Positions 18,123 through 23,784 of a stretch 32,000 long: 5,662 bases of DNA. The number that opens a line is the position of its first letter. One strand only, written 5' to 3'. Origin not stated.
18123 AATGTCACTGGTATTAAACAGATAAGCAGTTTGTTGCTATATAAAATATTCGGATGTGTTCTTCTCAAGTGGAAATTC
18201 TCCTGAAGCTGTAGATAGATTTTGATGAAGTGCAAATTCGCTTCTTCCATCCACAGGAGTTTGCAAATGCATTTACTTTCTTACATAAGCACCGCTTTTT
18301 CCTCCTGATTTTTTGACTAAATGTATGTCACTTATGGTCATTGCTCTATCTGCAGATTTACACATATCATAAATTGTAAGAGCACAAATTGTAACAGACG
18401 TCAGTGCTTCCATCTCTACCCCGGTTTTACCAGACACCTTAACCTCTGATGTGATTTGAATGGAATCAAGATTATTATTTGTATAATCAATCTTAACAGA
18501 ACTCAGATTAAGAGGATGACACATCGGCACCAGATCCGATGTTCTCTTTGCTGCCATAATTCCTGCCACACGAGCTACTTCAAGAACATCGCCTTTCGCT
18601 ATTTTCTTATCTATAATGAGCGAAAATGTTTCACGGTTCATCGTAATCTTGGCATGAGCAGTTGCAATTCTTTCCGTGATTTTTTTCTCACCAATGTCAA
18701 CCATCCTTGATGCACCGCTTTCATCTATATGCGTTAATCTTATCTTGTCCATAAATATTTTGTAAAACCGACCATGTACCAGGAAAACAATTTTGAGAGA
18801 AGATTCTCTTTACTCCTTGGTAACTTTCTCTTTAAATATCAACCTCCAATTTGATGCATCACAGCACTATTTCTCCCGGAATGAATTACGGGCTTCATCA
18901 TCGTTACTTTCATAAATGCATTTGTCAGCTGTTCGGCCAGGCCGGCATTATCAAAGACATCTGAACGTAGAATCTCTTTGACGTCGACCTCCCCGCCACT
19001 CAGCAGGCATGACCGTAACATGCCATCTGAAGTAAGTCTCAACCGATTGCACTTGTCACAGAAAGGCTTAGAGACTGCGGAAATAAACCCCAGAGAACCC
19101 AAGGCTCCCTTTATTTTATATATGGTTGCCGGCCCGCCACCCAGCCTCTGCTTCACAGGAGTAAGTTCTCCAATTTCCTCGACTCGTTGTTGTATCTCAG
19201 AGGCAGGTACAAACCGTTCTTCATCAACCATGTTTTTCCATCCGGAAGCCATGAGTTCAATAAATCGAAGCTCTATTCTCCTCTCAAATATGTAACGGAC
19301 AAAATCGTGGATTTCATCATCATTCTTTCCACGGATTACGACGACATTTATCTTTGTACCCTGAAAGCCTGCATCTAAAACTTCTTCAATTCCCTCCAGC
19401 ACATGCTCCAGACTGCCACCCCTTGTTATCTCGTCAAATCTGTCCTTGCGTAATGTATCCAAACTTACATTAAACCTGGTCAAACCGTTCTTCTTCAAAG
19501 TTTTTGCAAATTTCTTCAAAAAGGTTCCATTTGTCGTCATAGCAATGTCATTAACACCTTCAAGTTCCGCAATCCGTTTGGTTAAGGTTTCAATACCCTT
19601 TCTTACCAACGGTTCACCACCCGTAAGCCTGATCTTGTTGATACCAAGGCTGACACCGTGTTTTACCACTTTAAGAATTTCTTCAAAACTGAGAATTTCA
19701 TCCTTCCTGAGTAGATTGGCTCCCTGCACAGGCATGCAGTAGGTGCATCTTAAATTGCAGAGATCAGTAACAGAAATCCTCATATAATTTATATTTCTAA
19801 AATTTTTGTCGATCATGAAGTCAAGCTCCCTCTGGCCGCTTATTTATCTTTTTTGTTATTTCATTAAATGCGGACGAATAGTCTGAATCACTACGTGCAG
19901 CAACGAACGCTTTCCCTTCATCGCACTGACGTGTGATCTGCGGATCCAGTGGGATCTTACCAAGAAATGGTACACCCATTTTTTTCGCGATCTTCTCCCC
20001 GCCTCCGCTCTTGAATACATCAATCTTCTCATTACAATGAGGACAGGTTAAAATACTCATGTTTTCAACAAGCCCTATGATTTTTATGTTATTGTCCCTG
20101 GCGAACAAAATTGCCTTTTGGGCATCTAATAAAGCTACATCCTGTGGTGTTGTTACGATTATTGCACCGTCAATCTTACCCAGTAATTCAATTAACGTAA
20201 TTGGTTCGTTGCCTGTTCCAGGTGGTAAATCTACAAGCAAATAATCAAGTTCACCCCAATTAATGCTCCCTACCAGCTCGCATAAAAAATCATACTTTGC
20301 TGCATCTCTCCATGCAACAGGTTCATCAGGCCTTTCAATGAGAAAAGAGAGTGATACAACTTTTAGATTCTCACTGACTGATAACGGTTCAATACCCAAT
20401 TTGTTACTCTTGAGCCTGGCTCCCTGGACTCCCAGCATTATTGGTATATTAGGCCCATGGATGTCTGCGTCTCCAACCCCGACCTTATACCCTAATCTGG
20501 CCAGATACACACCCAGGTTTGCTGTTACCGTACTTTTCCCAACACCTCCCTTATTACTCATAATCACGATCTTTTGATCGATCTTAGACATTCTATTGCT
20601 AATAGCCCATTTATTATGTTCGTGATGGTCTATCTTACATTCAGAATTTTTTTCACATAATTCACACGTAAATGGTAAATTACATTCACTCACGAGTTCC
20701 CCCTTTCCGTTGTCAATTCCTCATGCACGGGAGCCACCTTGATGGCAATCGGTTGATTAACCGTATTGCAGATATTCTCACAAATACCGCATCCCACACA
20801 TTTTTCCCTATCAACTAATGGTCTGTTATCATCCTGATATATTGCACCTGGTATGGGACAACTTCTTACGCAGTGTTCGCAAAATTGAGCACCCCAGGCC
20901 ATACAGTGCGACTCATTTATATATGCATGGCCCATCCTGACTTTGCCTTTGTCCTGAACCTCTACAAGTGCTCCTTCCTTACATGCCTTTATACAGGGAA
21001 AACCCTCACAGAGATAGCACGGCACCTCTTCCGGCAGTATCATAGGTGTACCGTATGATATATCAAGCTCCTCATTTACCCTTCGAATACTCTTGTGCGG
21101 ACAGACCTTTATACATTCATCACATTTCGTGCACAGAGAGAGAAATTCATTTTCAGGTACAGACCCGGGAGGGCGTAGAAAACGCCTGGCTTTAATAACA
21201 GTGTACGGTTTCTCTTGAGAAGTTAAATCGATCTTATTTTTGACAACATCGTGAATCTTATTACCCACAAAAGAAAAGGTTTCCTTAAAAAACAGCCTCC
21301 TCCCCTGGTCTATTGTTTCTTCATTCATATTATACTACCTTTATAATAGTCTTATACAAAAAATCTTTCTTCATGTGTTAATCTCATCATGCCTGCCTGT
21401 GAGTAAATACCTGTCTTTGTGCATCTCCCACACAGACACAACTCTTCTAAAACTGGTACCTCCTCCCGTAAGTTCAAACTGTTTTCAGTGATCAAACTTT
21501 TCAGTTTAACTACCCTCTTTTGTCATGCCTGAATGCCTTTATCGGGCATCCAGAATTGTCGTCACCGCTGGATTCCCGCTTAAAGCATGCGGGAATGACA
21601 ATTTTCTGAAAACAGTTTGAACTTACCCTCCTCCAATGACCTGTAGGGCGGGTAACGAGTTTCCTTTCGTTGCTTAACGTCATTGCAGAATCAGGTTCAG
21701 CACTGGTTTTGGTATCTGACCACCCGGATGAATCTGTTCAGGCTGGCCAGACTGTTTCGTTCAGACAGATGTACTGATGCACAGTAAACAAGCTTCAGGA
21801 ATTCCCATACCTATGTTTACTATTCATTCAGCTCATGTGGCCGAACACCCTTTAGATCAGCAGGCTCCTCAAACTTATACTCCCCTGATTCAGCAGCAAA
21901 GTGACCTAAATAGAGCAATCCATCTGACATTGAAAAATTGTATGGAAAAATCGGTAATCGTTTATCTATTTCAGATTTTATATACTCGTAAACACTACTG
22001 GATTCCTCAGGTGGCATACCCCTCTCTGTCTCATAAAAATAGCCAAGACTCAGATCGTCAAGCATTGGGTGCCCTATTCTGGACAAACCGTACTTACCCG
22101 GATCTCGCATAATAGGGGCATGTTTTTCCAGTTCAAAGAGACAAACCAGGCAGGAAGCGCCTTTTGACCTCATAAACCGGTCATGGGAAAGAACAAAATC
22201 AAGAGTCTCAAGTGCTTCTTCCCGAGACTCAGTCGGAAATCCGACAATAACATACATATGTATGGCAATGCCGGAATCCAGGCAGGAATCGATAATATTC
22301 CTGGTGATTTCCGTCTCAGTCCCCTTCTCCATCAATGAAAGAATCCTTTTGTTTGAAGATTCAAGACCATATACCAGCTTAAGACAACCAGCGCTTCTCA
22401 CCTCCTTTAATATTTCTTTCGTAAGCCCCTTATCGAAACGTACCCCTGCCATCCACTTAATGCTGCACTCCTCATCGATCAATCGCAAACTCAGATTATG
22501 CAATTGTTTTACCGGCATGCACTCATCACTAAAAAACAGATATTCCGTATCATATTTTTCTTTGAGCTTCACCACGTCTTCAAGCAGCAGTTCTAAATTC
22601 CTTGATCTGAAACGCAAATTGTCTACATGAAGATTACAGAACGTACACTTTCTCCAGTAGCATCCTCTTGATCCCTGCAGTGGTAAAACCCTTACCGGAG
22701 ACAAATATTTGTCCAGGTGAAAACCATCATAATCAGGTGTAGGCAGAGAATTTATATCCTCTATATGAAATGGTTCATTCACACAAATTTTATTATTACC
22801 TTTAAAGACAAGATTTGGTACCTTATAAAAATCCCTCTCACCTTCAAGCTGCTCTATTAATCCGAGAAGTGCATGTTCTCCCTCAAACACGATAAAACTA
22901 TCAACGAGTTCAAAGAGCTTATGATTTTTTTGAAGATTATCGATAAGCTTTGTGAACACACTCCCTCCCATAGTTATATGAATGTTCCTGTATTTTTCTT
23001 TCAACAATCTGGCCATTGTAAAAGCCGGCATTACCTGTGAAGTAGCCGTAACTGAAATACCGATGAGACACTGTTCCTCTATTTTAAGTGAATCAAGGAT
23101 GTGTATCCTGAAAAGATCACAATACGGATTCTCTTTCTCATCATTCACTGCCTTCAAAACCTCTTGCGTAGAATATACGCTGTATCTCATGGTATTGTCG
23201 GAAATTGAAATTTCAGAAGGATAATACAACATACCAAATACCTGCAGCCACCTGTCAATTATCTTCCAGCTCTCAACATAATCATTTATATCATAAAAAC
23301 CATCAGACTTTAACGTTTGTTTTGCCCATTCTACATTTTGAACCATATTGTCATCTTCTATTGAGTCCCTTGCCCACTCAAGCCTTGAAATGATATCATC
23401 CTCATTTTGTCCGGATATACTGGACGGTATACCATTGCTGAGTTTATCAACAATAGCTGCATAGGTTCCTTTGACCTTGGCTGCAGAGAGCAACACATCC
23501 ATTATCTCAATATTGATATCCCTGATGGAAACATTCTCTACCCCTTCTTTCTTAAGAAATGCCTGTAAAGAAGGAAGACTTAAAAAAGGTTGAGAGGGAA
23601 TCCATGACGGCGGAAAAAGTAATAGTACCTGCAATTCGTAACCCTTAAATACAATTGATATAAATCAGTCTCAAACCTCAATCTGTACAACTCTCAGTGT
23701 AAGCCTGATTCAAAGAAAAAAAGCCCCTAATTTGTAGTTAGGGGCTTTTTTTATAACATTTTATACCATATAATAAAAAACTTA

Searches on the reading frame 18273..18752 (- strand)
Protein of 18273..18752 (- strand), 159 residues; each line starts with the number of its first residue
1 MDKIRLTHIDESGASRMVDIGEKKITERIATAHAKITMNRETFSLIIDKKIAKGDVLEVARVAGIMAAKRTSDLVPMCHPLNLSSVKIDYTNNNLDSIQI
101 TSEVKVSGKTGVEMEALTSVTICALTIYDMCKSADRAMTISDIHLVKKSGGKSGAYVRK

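Call 46: search_protein_families(library=pfam, max_evalue=0.001, proteins=[window:18273-18752:-])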
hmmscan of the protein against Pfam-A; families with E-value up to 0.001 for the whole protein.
window:18273-18752:- (159 aa): 1 family
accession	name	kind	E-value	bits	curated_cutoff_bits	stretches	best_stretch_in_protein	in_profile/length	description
PF01967.27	MoaC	-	1.9e-56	190.3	27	1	17-151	1-136/136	MoaC family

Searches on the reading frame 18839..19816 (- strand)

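Call 46: search_protein_families(library=pfam, max_evalue=0.001, proteins=[window:18839-19816:-])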
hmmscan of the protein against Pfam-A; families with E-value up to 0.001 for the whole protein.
window:18839-19816:- (325 aa): 3 families
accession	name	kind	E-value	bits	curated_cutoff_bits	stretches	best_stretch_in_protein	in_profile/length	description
PF04055.27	Radical_SAM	-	1.6e-37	129.7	29.5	1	14-176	1-166/166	Radical SAM superfamily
PF06463.18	Mob_synth_C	-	3.3e-32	111.6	37.4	1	181-301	1-119/128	Molybdenum Cofactor Synthesis C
PF13353.11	Fer4_12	-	2.1e-05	25.3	22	1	20-120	15-114/137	4Fe-4S single cluster domain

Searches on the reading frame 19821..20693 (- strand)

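Call 46: search_protein_families(library=pfam, max_evalue=0.001, proteins=[window:19821-20693:-])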
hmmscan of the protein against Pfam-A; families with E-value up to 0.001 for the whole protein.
window:19821-20693:- (290 aa): 6 families
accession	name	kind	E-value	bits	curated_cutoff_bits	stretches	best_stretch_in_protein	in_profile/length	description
PF10609.15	ParA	-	5.2e-91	304.9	27.1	1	38-283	2-245/246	NUBPL iron-transfer P-loop NTPase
PF01656.29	CbiA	-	5e-15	56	25.4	1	42-260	1-122/125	CobQ/CobB/MinD/ParA nucleotide binding domain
PF13614.12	AAA_31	-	2e-08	34.8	27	1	41-90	3-51/177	AAA domain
PF00142.24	Fer4_NifH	-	1.9e-07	31.3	25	0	220-288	181-249/271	4Fe-4S iron sulfur cluster binding proteins, NifH/frxC family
PF02374.21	ArsA_ATPase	-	9.4e-06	25.5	24.3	1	41-73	2-34/305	Anion-transporting ATPase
PF09140.17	MipZ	-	0.00018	21.3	20.7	1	42-99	3-60/262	ATPase MipZ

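Call 92: search_protein_families(library=ncbifam, max_evalue=0.001, proteins=[window:19821-20693:-])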
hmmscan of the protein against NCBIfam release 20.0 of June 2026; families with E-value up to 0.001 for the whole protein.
window:19821-20693:- (290 aa): 18 families
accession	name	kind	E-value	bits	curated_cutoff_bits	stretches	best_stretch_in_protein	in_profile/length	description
NF041136.1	MrpORP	equivalog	3.2e-97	326.1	450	1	35-285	1-250/365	iron-sulfur cluster carrier protein MrpORP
NF008669.0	PRK11670.1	equivalog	6.8e-59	199.6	348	1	38-284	106-350/369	iron-sulfur cluster carrier protein ApbC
TIGR01969.1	minD_arch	subfamily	1.1e-28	100.1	201.75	1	42-285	3-232/251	cell division ATPase MinD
TIGR01968.1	minD_bact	equivalog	2.9e-21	76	212.9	1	41-284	3-237/261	septum site-determining protein MinD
NF047398.1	AAA_KGGVGR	domain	1.8e-08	34.9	90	1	42-100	5-60/190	KGGVGR-motif variant AAA ATPase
TIGR01007.1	eps_fam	subfamily_domain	7.6e-08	32.1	108.05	1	40-211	18-188/204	polysaccharide biosynthesis tyrosine autokinase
NF041546.1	ParA_partition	equivalog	2e-07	30.8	180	1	42-78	2-38/203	ParA family partition ATPase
TIGR03371.1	cellulose_yhjQ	equivalog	2.6e-07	30.4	157.85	1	41-79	3-41/246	cellulose biosynthesis protein BcsQ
NF008079.0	PRK10818.1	equivalog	6.7e-07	28.9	508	1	41-279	4-242/270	septum site-determining protein MinD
NF009701.0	PRK13230.1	subfamily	2e-06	27.1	350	0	233-286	207-260/291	nitrogenase reductase-like protein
TIGR04291.1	arsen_driv_ArsA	equivalog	1.5e-05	23.9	650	1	31-77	311-357/565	arsenical pump-driving ATPase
TIGR02016.1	BchX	equivalog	2.3e-05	23.8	331.2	0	42-71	2-31/296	chlorophyllide a reductase iron protein subunit X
TIGR01287.1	nifH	equivalog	4.1e-05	23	394.35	0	44-74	4-34/275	nitrogenase iron protein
TIGR03815.1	CpaE_hom_Actino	equivalog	5e-05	22.6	154.45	0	42-90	114-162/340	septum site-determining protein Ssd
NF033200.1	F430_CfbC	exception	5.2e-05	22.7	402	0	43-71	3-31/260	Ni-sirohydrochlorin a,c-diamide reductive cyclase ATP-dependent reductase subunit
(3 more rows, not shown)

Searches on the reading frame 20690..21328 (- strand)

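Call 46: search_protein_families(library=pfam, max_evalue=0.001, proteins=[window:20690-21328:-])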
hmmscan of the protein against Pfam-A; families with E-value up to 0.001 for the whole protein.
window:20690-21328:- (212 aa): 11 families
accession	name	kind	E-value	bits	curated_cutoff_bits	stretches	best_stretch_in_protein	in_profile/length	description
PF12838.12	Fer4_7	-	1.9e-10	41.5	27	1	150-189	5-50/52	4Fe-4S dicluster domain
PF13187.11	Fer4_9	-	3.5e-10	40.2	27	2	66-120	2-51/52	4Fe-4S dicluster domain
PF12837.12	Fer4_6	-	2.6e-09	37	25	1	170-187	2-19/24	4Fe-4S binding domain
PF13237.11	Fer4_10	-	1.2e-08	35.2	25.5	1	137-187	4-52/53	4Fe-4S dicluster domain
PF00037.32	Fer4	-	5.2e-08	32.8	21.1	2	171-187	2-18/24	4Fe-4S binding domain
PF12797.12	Fer4_2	-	1.8e-07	31.1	24.5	1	169-188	2-21/22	4Fe-4S binding domain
PF13183.11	Fer4_8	-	2.9e-06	28.2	27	0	59-79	47-67/68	4Fe-4S dicluster domain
PF12800.12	Fer4_4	-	3.6e-06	27.3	24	0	64-77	2-15/17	4Fe-4S binding domain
PF13484.11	Fer4_16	-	3.7e-06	28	30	1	66-88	2-24/66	4Fe-4S double cluster binding domain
PF14697.11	Fer4_21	-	5e-06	27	35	1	135-189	1-53/59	4Fe-4S dicluster domain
PF25160.1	LdpA_Fe-S-bd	-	0.00075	19.7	27.6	0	152-188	8-39/49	LdpA Fe-S cluster-binding domain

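Call 92: search_protein_families(library=ncbifam, max_evalue=0.001, proteins=[window:20690-21328:-])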
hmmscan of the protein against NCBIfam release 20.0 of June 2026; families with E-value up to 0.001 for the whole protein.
window:20690-21328:- (212 aa): 38 families (the best 25 are shown)
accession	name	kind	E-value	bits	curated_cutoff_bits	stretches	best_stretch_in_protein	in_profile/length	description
NF007012.0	PRK09476.1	equivalog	8.3e-36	123.4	269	1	3-202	4-209/254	ferredoxin-type protein NapG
TIGR00397.1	mauM_napG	subfamily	1.4e-30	106.4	178.85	1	10-206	4-204/213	MauM/NapG family ferredoxin-type protein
TIGR00402.1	napF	equivalog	2.9e-16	59.8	102.2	1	44-188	15-144/149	ferredoxin-type protein NapF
NF005503.0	PRK07118.1-2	equivalog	3.4e-08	33.1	252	1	153-189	146-181/292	RnfABCDGE type electron transport complex subunit B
NF033717.2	HPDL_rSAM_activ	equivalog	1.8e-07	30.7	420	1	67-125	59-109/311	4-hydroxyphenylacetate decarboxylase activase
TIGR02700.1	flavo_MJ0208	hypoth_equivalog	3e-07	30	251.35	1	148-188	151-190/234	dihydromethanopterin reductase (acceptor)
NF045874.1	Vhu_polyferre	exception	3.5e-07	29.3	600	1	150-189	133-171/381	F420-non-reducing hydrogenase associated-polyferredoxin VhuB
NF058577.1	FdxA_fam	equivalog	7.4e-07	29.3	65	1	139-189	6-50/52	4Fe-4S ferredoxin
TIGR04105.1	FeFe_hydrog_B1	subfamily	2.7e-06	26.3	450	1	151-188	119-155/462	monomeric [FeFe] hydrogenase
NF043069.1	T4HPD_activ_SAM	equivalog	4e-06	26.4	425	1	148-195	54-100/299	trans-4-hydroxy-L-proline dehydratase activase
NF033719.1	ind_deCO2_activ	equivalog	5.3e-06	25.9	425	1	65-130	51-113/302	indoleacetate decarboxylase activase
NF005505.0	PRK07118.1-4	equivalog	6.4e-06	25.9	378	1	111-188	178-258/265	Fe-S cluster domain-containing protein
TIGR02179.1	PorD_KorD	subfamily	9.9e-06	25.6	60.05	1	127-189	12-69/78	2-oxoacid:acceptor oxidoreductase, delta subunit, pyruvate/2-ketoisovalerate family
TIGR04041.1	activase_YjjW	hypoth_equivalog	1.1e-05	25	250.2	0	148-197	44-92/276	YjjW family glycine radical enzyme activase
NF007204.0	PRK09625.1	equivalog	1.8e-05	24.8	125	0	136-192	55-106/133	pyruvate flavodoxin oxidoreductase subunit delta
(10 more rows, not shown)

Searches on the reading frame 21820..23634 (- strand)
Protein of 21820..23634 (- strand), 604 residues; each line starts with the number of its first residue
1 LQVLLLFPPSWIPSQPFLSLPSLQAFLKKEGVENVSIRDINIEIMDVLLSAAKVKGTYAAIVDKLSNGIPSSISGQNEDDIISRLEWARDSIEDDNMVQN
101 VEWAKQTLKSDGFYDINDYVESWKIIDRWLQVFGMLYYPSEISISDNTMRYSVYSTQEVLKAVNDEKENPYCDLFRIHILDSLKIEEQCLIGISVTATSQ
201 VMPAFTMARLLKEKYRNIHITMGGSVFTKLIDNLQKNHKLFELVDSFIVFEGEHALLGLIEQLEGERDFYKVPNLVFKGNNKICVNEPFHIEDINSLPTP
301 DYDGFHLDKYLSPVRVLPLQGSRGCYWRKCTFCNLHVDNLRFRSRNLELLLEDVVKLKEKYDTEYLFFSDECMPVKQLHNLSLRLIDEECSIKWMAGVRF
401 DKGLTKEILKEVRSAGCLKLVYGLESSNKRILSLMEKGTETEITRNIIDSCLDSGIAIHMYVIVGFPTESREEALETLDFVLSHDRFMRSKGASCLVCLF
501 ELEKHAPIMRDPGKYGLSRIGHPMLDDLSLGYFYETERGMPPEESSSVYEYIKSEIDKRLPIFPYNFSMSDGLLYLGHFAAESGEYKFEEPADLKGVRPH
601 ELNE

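Call 46: search_protein_families(library=pfam, max_evalue=0.001, proteins=[window:21820-23634:-])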
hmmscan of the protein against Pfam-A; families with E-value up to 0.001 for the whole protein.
window:21820-23634:- (604 aa): 2 families
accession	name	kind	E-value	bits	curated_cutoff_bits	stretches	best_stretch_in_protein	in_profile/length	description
PF04055.27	Radical_SAM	-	2.9e-14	54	29.5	1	322-481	4-166/166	Radical SAM superfamily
PF02310.24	B12-binding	-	0.00011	22.5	32.1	1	180-258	44-119/121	B12 binding domain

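Call 92: search_protein_families(library=ncbifam, max_evalue=0.001, proteins=[window:21820-23634:-])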
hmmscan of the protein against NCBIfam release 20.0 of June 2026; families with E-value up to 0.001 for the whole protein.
window:21820-23634:- (604 aa): 21 families
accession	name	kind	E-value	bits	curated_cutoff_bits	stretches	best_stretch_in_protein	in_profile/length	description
TIGR03975.1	rSAM_ocin_1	subfamily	1.6e-37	129.3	281.85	1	181-520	122-462/606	RiPP maturation radical SAM C-methyltransferase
TIGR04479.1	bcpD_PhpK_rSAM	subfamily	1.1e-32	113.1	600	1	183-482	106-407/504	PhpK family radical SAM P-methyltransferase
NF050148.1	rSAM_ApyD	equivalog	1.3e-26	93.2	750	1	191-482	78-364/645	RiPP biosynthesis radical SAM protein ApyD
TIGR03471.1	HpnJ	equivalog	5e-23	81.7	577.6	1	179-481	59-362/472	hopanoid biosynthesis associated radical SAM protein HpnJ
TIGR02026.1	BchE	equivalog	7.4e-22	77.9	481.35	1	194-485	69-366/497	magnesium-protoporphyrin IX monomethyl ester anaerobic oxidative cyclase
TIGR04072.2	rSAM_ladder_B12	equivalog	2e-21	76.2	360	1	207-479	89-344/443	lipid biosynthesis B12-binding/radical SAM protein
TIGR04014.1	B12_SAM_MJ_0865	equivalog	5e-19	68.4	360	1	242-481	87-333/434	methyl-coenzyme M reductase glutamine C-methyltransferase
TIGR04013.1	B12_SAM_MJ_1487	hypoth_equivalog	2.9e-15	56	251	2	151-360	8-195/382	TIGR04013 family B12-binding domain/radical SAM domain-containing protein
NF038361.1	rSAM_Sden_1168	equivalog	4.4e-15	55.2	575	1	187-481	140-448/560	Sden_1168 family B12-binding radical SAM P-methyltransferase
TIGR04385.1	B12_rSAM_cofa1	equivalog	4.1e-13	49.3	450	1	194-480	76-360/438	B12 lower ligand biosynthesis radical SAM protein BzaD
NF040542.1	rSAM_RCCLKC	equivalog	8.3e-11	41.7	450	1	169-482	31-348/423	arsinothricin biosynthesis radical SAM protein ArsL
NF040546.1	rSAM_CUAEP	equivalog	1.3e-09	37.3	500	1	177-485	37-342/468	CUAEP/CCAEP-tail radical SAM (seleno)protein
TIGR04295.1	B12_rSAM_oligo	hypoth_equivalog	1.7e-09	36.9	400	1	244-438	124-315/422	TIGR04295 family B12-binding domain-containing radical SAM protein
TIGR04190.1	B12_SAM_Ta0216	equivalog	5.9e-09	35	500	1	203-292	95-182/554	TIGR04190 family B12-binding domain/radical SAM domain protein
TIGR00089.1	TIGR00089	subfamily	1.2e-08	34.2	251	1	322-483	146-317/429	MiaB/RimO family radical SAM methylthiotransferase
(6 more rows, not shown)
